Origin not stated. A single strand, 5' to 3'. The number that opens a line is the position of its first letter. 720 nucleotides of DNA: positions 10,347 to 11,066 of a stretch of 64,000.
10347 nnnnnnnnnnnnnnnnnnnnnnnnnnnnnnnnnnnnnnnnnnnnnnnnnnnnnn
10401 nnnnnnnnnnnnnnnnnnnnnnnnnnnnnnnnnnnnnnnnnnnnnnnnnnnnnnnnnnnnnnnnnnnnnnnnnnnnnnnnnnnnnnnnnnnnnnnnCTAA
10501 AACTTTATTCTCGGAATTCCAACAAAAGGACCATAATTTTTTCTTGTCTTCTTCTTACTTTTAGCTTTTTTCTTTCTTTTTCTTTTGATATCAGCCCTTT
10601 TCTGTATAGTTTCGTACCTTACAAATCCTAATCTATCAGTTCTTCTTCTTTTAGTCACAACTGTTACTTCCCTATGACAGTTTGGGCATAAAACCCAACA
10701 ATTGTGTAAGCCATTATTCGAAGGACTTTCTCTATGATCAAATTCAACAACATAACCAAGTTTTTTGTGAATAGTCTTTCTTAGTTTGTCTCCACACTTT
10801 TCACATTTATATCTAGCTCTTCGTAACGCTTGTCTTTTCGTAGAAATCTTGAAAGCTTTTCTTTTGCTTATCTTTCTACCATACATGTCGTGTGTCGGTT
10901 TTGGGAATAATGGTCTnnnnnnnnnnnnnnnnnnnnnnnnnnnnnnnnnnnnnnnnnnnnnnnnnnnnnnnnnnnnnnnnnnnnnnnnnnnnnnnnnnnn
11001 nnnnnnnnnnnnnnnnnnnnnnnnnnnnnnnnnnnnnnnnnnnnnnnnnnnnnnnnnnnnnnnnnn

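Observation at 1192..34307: Five secreted proteins share an FN3-like plus single-EF-hand dockerin-like cassette: a candidate archaeal enzyme-docking system with no visible cohesin partner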

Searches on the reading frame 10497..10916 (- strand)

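Call 109: search_protein_families(library=phrogs, proteins=[window:10497-10916:-], max_evalue=0.001)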
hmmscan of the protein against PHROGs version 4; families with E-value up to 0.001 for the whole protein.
window:10497-10916:- (139 aa): 12 families
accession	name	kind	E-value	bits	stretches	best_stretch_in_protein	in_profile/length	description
phrog_740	-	DNA, RNA and nucleotide metabolism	1.4e-07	31.8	1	17-91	20-91/332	HNH endonuclease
phrog_119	-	DNA, RNA and nucleotide metabolism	3.6e-07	30.3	1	16-128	185-300/443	HNH endonuclease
phrog_144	-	DNA, RNA and nucleotide metabolism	4.6e-07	30.7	1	25-126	74-169/175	HNH endonuclease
phrog_5200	-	DNA, RNA and nucleotide metabolism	1.7e-06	29.1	1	3-117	9-115/154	HNH endonuclease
phrog_333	-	DNA, RNA and nucleotide metabolism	2.4e-05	25.5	1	24-123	23-117/138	HNH endonuclease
phrog_1271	-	DNA, RNA and nucleotide metabolism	7.1e-05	23.3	1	25-104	255-326/361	HNH endonuclease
phrog_10822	-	DNA, RNA and nucleotide metabolism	8.2e-05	23.4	1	17-112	82-172/245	HNH endonuclease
phrog_2255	-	DNA, RNA and nucleotide metabolism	0.00011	22.7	1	27-116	100-203/211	HNH endonuclease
phrog_15103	-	unknown function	0.00015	22.3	1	28-98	196-268/280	-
phrog_8446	-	DNA, RNA and nucleotide metabolism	0.00051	20.8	1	26-95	131-206/211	HNH endonuclease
phrog_8048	-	DNA, RNA and nucleotide metabolism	0.00052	20.3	1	21-86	160-227/273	HNH endonuclease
phrog_5602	-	unknown function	0.00093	19.8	0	74-89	18-33/60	-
